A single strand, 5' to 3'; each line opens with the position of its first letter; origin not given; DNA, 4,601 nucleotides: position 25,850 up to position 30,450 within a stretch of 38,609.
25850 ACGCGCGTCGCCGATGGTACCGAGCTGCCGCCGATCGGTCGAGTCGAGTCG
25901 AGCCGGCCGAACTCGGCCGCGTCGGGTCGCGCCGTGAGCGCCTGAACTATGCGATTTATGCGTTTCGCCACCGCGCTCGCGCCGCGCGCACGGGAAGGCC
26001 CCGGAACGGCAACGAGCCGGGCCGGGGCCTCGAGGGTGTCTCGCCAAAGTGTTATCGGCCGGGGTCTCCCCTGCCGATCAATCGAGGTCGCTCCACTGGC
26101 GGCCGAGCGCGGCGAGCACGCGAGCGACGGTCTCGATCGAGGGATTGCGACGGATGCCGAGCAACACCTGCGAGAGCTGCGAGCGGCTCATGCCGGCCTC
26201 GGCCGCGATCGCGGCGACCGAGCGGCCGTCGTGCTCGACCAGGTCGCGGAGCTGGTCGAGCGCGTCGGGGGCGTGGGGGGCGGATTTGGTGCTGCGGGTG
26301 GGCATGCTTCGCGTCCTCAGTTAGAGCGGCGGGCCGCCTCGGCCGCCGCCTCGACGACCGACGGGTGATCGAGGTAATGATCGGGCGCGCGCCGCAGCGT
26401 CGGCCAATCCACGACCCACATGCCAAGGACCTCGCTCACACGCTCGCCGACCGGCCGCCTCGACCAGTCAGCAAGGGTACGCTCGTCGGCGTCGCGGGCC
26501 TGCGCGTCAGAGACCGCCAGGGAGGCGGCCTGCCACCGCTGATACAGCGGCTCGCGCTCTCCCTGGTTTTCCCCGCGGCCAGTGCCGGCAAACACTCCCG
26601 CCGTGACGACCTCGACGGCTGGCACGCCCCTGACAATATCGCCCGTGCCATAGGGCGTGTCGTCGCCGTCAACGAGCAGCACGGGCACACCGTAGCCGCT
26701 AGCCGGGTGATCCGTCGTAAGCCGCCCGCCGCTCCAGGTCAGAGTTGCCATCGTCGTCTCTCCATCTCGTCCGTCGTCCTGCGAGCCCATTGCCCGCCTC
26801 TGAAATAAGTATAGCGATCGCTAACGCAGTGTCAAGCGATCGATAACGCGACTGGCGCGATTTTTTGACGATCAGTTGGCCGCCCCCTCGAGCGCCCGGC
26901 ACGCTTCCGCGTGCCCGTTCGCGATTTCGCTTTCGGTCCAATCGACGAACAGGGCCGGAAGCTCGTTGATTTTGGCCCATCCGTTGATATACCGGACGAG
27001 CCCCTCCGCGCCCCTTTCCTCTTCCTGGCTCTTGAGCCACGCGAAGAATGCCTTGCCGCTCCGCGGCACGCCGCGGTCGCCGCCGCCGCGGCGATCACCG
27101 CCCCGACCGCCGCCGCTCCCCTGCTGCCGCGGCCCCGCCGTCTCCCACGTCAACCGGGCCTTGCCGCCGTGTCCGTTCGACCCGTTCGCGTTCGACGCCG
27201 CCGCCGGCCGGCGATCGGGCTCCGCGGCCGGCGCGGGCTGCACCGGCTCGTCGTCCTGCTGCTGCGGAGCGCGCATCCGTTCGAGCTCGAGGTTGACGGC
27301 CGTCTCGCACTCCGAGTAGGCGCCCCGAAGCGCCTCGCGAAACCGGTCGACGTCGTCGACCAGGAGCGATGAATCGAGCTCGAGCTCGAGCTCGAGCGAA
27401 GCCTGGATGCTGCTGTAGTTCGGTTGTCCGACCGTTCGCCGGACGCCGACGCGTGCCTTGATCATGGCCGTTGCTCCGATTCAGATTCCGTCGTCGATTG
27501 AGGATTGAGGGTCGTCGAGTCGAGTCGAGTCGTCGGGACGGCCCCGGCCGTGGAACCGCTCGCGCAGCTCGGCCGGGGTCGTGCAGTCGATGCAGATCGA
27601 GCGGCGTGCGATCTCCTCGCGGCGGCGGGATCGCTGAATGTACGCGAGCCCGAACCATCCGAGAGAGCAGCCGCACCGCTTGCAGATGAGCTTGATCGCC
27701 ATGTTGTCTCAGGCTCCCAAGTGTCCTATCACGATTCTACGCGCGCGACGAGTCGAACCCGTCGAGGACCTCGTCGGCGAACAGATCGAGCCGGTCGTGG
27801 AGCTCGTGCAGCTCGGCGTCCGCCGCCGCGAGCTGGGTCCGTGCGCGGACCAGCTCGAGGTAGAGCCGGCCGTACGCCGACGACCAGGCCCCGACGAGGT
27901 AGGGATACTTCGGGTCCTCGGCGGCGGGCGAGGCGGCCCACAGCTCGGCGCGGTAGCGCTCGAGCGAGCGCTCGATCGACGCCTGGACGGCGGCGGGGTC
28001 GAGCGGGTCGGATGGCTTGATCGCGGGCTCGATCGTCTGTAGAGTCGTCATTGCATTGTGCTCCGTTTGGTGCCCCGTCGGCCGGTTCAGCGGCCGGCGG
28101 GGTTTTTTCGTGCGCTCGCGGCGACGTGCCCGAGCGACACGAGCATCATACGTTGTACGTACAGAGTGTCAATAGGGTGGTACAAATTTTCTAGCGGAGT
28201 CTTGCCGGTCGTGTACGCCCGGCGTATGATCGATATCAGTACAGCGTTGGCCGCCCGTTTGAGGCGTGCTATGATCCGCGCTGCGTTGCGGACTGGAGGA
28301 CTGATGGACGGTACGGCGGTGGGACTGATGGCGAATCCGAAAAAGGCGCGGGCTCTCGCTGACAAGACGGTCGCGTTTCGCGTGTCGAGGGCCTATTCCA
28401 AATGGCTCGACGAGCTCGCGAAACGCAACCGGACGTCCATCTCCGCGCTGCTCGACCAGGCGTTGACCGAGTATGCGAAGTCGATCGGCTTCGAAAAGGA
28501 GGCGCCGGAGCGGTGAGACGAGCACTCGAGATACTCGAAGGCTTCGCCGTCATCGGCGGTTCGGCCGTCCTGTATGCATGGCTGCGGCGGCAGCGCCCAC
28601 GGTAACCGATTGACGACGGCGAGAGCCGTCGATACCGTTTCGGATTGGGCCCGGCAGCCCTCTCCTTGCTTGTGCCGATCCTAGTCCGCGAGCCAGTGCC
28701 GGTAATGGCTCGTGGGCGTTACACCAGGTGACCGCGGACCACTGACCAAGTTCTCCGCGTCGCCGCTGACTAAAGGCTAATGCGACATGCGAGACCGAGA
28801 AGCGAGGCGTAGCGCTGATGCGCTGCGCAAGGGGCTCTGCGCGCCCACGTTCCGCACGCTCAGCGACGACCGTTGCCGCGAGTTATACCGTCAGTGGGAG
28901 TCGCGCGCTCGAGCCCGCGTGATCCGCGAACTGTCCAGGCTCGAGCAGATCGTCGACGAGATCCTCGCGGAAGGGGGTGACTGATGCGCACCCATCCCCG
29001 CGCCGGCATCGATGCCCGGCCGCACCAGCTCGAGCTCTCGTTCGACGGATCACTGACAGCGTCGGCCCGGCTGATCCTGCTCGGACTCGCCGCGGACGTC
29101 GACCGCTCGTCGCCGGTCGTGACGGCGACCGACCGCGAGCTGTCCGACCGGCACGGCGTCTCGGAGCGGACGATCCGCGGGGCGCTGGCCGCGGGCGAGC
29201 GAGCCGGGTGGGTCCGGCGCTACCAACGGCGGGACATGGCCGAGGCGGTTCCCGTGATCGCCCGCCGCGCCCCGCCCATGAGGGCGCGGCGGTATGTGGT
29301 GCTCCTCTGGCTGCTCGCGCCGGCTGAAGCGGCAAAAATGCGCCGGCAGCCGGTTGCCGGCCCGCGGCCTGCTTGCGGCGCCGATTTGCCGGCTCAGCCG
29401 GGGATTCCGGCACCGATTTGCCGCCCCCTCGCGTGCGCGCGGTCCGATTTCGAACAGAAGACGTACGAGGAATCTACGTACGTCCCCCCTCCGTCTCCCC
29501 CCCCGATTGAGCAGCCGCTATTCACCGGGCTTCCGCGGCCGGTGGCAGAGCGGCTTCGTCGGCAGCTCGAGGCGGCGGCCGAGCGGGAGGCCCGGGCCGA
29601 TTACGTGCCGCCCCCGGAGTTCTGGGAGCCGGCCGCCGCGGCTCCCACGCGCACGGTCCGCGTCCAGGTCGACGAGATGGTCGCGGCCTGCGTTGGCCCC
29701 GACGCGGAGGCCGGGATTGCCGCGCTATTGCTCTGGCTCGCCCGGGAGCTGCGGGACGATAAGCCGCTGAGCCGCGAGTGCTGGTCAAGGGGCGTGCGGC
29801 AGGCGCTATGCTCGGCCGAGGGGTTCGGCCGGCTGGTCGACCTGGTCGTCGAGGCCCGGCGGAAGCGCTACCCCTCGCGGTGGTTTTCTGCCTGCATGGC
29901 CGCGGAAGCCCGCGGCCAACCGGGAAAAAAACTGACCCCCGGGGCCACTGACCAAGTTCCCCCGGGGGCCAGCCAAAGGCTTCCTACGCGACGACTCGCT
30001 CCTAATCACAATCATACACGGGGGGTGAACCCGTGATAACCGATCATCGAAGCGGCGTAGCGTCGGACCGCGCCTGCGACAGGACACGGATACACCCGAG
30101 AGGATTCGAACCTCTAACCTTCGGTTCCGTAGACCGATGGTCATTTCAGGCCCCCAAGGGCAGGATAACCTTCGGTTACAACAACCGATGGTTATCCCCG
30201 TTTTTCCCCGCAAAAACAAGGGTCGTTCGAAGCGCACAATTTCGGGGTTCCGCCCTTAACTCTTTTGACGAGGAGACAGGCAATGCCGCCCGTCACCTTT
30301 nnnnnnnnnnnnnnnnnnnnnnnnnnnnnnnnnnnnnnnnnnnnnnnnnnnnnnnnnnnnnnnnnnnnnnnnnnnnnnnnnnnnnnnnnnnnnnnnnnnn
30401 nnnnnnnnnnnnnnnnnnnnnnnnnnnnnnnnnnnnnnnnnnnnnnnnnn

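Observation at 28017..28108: Candidate ~58-nt cis-antisense sRNA masking the ribosome-binding site of the first leftward early gene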

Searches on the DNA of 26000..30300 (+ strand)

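Call 12: search_dna_similar(query=window:26000-30300:+, collection=phages, mode=distant)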
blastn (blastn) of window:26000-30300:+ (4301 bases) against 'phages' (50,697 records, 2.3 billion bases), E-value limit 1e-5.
No match.
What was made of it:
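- Tried and rejected: blastn of 26000-30300 against GenBank phages gave no match (call 12).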

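Call 68: search_rna_families(source=window, start=27900, end=28350, threshold=evalue, max_evalue=10)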
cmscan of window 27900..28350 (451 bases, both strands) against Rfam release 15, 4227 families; matches with E-value up to 10: 4.
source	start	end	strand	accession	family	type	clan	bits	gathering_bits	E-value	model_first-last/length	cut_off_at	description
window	28015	28108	+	RF00021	Spot_42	Gene; sRNA;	-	17.4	80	0.74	1-115/115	no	Spot 42 RNA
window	28074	28101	+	RF03701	mir-4041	Gene; miRNA;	-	16.4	74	4.1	14-41/54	no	mir-4041 microRNA precursor family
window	28051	28104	+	RF01811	PtaRNA1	Gene; antitoxin;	-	14.9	47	2.6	1-72/72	no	Plasmid transferred anti-sense RNA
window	28196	28224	-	RF01340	CRISPR-DR29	Gene; CRISPR;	-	13.5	39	8.3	5-33/37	no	CRISPR RNA direct repeat element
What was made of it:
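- On Any Rfam family (including phage and plasmid antisense RNAs): In the permissive search the best hits are Spot_42 at 17.4 bits (threshold 80) and PtaRNA1 at 14.9 bits (threshold 47), which is chance level (call 68).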

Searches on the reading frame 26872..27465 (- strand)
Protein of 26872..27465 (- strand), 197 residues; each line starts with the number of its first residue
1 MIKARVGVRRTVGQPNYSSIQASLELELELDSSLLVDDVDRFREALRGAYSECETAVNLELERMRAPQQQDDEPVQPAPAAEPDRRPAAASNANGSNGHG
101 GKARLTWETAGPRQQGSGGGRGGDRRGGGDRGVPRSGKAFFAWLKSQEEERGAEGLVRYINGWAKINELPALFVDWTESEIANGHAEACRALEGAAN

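Call 9: search_protein_families(library=pfam, max_evalue=0.01, proteins=[window:26872-27465:-])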
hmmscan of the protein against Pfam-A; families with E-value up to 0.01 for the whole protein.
window:26872-27465:- (197 aa): 0 families

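Call 10: search_protein_families(library=phrogs, max_evalue=0.01, proteins=[window:26872-27465:-])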
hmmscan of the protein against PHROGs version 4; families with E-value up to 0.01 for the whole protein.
window:26872-27465:- (197 aa): 0 families

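Call 15: find_related_loci(query=window:26872-27465:-, collection=viral_contigs, flank=4000)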
Query window:26872-27465:- (197 aa) in viral_contigs; peptide patterns used: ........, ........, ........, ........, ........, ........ (x = any residue, [..] = any of these).
7 stretches matched a pattern, but none encodes a relative of the query by tblastn (E <= 1e-3).

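Call 103: search_protein_families(library=ncbifam, max_evalue=0.01, proteins=[window:26872-27465:-])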
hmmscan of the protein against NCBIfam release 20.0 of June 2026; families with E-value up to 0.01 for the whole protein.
window:26872-27465:- (197 aa): 0 families

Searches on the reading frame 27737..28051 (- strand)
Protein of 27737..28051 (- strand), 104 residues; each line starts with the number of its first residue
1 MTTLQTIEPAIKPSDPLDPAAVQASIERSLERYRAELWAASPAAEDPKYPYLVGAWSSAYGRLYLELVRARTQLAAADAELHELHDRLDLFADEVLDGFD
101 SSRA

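Call 9: search_protein_families(library=pfam, max_evalue=0.01, proteins=[window:27737-28051:-])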
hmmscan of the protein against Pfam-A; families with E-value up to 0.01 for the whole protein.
window:27737-28051:- (104 aa): 0 families

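Call 10: search_protein_families(library=phrogs, max_evalue=0.01, proteins=[window:27737-28051:-])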
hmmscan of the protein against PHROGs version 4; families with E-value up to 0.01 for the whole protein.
window:27737-28051:- (104 aa): 0 families

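Call 11: find_related_loci(query=window:27737-28051:-, collection=viral_contigs, flank=3000)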
Query window:27737-28051:- (104 aa) in viral_contigs; peptide patterns used: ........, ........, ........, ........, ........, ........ (x = any residue, [..] = any of these).
32 stretches matched a pattern, but none encodes a relative of the query by tblastn (E <= 1e-3).

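Call 13: find_homologous_proteins(query=window:27737-28051:-, max_evalue=0.001)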
Query window:27737-28051:- (104 aa): 1 proteins with E <= 0.001 among 18 candidates.
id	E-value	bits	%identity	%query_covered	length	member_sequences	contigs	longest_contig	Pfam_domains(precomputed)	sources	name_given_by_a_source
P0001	2.9e-60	219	100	100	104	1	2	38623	-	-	-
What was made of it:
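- Tried and rejected: gp104 has no homologue but itself among 5.8 billion proteins (call 13).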

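Call 14: find_encoding_contigs(protein=P0001, flank=10000, max_places=6)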
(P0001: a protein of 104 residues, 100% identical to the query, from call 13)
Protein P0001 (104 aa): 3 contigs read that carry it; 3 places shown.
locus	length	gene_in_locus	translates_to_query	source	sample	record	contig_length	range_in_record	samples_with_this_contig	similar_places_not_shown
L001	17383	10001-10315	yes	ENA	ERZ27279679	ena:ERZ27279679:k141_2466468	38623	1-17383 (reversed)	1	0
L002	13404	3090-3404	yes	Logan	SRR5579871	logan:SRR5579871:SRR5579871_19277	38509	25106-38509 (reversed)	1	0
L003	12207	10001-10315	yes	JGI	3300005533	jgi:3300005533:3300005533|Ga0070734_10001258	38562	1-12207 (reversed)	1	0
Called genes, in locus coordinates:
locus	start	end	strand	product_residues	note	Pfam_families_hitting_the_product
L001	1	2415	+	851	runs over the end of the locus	-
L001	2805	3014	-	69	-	-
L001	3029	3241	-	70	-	-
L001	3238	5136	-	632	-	-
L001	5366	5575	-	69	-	-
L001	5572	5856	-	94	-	-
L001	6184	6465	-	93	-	-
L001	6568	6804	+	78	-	-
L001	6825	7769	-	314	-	PF00589:Phage_integrase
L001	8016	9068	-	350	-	-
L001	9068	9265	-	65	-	-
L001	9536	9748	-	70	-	-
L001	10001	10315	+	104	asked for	-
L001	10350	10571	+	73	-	-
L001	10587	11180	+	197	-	-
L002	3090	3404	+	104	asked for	-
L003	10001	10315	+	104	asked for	-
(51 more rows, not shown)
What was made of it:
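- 27737..28051 (-): Target gene gp104, the first gene of the leftward operon. It encodes a 104-aa helical protein of unknown function. Three assemblies call the same gene (call 14).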

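Call 76: predict_structure(protein=window:27737-28051:-)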
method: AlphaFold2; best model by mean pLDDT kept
length: 104 residues; sequences in the alignment: 1
mean_pLDDT: 73.1   pTM: 0.42
mean pLDDT of the five models: 73.1, 62.9, 62.8, 61.8, 59.5
residues with pLDDT >= 90: 9; 70-90: 62; 50-70: 22; < 50: 11
segments of 3 or more residues with pLDDT < 50: 7-9
pLDDT, mean of each block of 10 residues (from residue 1): 51 55 76 74 65 74 79 79 88 90 76
secondary structure, 60 per line:
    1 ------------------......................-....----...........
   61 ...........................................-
elements in order: H19-40 H42-45 H50-103
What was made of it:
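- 27737..28051 (-): AF2 pLDDT is 73, a two-helix hairpin (call 76).
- On Type I toxin-antitoxin: gp104 is 104 aa and is predicted to be a soluble two-helix hairpin (call 76).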

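Call 81: fold_search(model_id=the predicted structure, library=pdb)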
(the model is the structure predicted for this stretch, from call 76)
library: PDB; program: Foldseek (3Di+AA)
matches with E <= 10: 0; with E <= 0.001: 0
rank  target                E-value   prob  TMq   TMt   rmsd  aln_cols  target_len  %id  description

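Call 102: search_solved_structures(query=window:27737-28051:-, max_evalue=1)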
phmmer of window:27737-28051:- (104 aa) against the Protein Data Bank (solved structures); distinct sequences matched with E-value up to 1: 0.
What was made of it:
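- Tried and rejected: The gp104 structure (pLDDT 73) gave no Foldseek hit in the PDB and no PDB sequence hit (calls 76, 81, 102).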

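Call 103: search_protein_families(library=ncbifam, max_evalue=0.01, proteins=[window:27737-28051:-])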
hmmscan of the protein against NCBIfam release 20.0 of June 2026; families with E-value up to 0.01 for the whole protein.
window:27737-28051:- (104 aa): 0 families
